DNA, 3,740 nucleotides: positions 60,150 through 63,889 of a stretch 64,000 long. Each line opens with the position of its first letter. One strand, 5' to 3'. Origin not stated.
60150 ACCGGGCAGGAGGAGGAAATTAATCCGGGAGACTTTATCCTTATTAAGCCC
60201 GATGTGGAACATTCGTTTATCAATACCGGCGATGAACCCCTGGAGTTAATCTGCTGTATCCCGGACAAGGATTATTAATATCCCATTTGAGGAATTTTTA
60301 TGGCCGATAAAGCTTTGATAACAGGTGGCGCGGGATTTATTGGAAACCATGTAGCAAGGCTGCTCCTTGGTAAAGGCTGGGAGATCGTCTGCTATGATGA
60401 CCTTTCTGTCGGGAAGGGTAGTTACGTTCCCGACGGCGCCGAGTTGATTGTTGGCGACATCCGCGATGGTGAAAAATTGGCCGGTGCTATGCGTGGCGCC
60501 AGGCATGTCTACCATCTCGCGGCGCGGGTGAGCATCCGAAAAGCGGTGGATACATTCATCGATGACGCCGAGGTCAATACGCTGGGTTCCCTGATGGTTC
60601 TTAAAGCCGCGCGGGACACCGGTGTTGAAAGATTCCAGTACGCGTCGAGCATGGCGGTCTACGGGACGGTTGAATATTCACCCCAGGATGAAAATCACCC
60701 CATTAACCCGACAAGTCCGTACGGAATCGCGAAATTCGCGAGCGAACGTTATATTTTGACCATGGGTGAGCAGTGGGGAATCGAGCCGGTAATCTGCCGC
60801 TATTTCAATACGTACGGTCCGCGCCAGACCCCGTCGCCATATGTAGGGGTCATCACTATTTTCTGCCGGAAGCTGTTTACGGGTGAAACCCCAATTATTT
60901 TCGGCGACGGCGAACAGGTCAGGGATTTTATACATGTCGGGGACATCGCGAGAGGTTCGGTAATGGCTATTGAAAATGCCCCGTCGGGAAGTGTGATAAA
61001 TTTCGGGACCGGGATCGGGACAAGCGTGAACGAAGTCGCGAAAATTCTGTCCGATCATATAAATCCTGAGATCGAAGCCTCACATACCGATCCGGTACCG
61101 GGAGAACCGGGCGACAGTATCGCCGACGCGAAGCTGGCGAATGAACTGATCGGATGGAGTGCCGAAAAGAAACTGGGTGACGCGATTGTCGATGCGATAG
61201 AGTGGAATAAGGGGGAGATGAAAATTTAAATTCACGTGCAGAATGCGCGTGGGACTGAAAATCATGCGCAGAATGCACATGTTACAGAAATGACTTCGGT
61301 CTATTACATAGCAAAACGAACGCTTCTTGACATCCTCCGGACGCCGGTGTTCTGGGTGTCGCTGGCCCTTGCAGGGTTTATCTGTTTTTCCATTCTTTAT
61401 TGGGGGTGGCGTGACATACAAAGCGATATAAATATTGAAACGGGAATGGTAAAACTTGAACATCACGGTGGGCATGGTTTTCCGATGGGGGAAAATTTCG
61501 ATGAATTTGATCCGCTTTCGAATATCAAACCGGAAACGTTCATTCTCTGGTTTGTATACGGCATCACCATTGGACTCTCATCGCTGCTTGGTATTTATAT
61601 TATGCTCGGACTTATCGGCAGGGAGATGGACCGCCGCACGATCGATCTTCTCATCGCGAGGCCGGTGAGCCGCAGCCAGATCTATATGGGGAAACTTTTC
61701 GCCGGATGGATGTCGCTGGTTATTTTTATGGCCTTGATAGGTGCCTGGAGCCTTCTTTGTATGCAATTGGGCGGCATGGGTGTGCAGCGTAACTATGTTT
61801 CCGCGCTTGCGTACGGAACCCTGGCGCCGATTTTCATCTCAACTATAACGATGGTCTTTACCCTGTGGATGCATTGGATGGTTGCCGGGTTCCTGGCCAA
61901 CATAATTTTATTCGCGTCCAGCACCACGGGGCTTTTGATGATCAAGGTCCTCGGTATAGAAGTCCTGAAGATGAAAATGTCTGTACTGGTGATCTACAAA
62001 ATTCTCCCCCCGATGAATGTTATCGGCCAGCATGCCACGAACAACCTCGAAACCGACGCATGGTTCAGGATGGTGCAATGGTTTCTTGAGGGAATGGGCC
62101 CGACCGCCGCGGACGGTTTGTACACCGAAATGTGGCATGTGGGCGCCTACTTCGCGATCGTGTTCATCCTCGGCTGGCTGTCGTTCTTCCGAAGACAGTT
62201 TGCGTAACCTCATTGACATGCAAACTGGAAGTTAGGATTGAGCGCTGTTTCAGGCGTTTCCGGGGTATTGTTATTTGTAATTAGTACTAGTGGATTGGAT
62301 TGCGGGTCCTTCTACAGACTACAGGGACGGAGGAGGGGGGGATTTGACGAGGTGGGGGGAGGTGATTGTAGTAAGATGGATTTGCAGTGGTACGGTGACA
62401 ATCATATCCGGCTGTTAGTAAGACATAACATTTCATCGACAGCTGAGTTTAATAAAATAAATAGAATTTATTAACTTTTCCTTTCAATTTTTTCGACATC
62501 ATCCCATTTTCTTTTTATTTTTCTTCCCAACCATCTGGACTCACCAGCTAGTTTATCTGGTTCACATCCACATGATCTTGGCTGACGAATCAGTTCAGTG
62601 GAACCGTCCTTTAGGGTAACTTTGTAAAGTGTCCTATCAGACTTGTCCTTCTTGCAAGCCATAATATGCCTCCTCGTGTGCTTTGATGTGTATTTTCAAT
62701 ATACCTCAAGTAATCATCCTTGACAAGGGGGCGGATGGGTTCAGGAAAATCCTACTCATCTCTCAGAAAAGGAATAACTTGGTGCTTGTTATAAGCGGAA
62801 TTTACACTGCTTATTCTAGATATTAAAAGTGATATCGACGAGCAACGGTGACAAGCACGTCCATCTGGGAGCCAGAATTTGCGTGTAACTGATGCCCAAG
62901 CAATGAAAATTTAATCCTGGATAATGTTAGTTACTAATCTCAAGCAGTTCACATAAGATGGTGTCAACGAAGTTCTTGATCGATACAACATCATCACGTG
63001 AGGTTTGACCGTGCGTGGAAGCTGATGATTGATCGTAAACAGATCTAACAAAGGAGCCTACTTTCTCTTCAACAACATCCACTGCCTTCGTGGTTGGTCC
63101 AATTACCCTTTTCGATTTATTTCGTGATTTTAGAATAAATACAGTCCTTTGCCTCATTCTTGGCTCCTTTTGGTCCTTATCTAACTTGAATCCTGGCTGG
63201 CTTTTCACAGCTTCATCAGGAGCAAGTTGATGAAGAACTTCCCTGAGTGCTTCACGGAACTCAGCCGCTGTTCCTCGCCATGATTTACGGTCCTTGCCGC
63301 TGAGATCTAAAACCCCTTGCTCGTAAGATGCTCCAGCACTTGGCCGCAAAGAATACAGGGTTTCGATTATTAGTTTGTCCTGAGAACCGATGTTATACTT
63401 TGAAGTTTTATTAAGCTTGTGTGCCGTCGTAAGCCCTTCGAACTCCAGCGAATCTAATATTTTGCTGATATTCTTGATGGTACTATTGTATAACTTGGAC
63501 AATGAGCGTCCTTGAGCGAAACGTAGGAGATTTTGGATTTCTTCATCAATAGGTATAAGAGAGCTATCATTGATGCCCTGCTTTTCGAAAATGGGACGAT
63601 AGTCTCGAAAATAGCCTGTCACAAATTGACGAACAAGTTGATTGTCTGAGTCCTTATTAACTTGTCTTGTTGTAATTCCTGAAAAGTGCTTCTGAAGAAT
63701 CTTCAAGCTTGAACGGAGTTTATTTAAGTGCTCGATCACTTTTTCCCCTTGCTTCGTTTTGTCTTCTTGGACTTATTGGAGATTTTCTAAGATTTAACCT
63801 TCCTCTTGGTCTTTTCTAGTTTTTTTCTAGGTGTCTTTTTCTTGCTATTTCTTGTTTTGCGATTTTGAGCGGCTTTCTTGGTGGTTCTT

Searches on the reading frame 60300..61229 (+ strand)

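Call 12: search_protein_families(library=pfam, proteins=[window:60300-61229:+], max_evalue=0.01)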
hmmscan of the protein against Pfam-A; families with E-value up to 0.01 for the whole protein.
window:60300-61229:+ (309 aa): 8 families
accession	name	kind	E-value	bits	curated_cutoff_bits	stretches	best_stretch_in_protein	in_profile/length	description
PF01370.27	Epimerase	-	1e-57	195.8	20.9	1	5-236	1-240/240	NAD dependent epimerase/dehydratase family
PF16363.11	GDP_Man_Dehyd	-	1.3e-49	169.9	27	1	6-293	1-326/332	GDP-mannose 4,6 dehydratase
PF01073.25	3Beta_HSD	-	2e-17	63.5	22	1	6-225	1-230/280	3-beta hydroxysteroid dehydrogenase/isomerase family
PF04321.23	RmlD_sub_bind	-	5.2e-11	42.6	27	1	5-159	3-143/287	RmlD substrate binding domain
PF02719.21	Polysacc_synt_2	-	6.3e-11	42.4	20.2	1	6-255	2-248/293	Polysaccharide biosynthesis protein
PF13460.12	NAD_binding_10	-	2.7e-09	37.6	27.2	1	9-159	1-138/184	NAD(P)H-binding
PF07993.18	NAD_binding_4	-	3.5e-08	33.4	20.1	1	66-180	88-211/258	Male sterility protein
PF05368.20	NmrA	-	2.3e-06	27.9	27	1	3-118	3-108/298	NmrA-like family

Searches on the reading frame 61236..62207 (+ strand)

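Call 12: search_protein_families(library=pfam, proteins=[window:61236-62207:+], max_evalue=0.01)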
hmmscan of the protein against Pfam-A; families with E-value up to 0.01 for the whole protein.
window:61236-62207:+ (323 aa): 2 families
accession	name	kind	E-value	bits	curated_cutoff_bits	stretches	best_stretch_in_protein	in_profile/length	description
PF12679.13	ABC2_membrane_2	-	2.5e-12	47.1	27.2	1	25-320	3-281/283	ABC-2 family transporter protein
PF12730.13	ABC2_membrane_4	-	1e-08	35.8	27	1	95-226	39-177/179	ABC-2 family transporter protein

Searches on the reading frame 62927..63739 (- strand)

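Call 12: search_protein_families(library=pfam, proteins=[window:62927-63739:-], max_evalue=0.01)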
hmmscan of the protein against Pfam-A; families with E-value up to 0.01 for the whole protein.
window:62927-63739:- (270 aa): 1 family
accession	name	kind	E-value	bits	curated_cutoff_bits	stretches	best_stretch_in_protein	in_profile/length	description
PF18165.6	pP_pnuc_1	-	4e-11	43.1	26.3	1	147-262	21-130/133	Predicted pPIWI-associating nuclease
